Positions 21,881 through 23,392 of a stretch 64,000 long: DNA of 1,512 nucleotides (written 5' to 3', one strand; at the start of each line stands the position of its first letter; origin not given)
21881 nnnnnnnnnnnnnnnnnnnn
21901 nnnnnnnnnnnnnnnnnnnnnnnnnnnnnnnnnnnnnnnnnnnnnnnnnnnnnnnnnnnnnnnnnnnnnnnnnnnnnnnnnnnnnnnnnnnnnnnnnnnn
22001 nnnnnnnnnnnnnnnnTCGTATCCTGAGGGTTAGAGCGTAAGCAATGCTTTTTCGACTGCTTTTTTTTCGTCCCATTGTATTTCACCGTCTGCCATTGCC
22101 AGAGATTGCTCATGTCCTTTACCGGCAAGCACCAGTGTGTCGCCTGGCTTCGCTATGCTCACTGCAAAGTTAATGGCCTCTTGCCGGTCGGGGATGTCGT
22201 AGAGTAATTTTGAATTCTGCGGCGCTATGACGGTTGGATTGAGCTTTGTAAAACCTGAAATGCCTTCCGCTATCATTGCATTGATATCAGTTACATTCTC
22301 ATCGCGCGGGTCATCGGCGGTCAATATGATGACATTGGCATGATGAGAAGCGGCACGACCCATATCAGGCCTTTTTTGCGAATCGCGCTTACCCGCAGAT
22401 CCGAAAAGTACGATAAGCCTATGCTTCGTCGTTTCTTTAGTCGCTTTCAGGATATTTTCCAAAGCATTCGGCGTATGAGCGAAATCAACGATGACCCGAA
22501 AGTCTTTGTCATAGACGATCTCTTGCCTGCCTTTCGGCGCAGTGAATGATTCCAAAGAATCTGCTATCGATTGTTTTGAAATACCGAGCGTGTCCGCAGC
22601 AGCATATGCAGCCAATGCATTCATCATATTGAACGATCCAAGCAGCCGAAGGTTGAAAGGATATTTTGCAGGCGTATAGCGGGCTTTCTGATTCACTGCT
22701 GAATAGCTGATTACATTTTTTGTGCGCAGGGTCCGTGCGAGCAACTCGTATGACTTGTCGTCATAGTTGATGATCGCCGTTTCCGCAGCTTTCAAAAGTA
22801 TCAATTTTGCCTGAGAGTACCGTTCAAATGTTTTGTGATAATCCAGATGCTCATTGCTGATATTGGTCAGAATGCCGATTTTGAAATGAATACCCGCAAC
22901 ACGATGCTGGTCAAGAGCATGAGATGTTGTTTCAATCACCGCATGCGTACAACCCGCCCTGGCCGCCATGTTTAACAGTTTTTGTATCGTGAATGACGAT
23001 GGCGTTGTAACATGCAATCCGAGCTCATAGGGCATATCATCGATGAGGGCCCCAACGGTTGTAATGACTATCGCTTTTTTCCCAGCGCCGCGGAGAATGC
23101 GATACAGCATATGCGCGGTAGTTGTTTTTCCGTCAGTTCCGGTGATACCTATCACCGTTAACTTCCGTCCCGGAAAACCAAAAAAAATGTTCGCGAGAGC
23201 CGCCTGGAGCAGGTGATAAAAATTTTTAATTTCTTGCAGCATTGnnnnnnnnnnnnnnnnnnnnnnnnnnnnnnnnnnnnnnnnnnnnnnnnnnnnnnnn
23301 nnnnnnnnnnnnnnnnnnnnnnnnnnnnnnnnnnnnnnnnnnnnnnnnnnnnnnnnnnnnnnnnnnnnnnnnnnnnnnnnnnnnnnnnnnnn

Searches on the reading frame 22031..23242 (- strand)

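Call 38: search_protein_families(library=pfam, proteins=[window:22031-23242:-], max_evalue=0.0001)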
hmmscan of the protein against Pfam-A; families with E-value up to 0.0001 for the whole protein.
window:22031-23242:- (403 aa): 2 families
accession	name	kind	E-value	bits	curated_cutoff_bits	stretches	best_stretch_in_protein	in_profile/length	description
PF08245.18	Mur_ligase_M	-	3.4e-41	141.8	24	1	33-216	1-200/200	Mur ligase middle domain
PF02875.26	Mur_ligase_C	-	7.7e-28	98.3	28.4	1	238-376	1-127/127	Mur ligase, glutamate ligase domain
